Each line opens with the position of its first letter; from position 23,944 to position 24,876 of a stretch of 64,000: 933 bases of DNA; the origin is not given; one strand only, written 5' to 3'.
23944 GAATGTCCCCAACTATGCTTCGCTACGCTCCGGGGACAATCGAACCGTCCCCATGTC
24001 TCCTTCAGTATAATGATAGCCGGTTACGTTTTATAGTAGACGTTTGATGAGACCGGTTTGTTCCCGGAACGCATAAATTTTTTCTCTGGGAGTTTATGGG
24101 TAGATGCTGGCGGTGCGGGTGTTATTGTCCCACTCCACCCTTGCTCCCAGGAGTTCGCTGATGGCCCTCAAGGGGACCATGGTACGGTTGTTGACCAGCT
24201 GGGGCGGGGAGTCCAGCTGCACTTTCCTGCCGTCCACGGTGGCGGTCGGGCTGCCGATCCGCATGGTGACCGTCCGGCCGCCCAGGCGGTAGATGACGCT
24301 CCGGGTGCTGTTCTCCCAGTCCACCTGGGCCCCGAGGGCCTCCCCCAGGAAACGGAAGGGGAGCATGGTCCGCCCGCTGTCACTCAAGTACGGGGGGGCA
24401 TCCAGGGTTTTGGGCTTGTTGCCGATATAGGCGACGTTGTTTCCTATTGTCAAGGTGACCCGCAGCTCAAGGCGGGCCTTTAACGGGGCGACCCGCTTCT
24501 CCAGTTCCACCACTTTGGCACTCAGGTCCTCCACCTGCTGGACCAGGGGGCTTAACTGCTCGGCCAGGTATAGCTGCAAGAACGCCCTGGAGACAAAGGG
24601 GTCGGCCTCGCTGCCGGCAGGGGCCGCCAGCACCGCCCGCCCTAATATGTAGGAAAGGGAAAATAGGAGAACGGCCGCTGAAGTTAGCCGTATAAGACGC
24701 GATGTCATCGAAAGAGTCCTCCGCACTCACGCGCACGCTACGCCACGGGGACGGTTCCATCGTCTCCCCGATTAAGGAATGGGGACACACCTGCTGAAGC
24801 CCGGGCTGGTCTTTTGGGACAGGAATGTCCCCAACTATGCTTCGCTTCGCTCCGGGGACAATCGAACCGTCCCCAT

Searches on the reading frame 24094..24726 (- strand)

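Call 47: search_protein_families(library=pfam, proteins=[window:24094-24726:-], max_evalue=0.001)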
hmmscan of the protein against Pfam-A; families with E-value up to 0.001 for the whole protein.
window:24094-24726:- (210 aa): 1 family
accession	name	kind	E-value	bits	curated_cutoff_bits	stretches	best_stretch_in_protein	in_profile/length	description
PF07833.16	Cu_amine_oxidN1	-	2e-52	176.1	24.2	2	109-208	10-108/108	Copper amine oxidase N-terminal domain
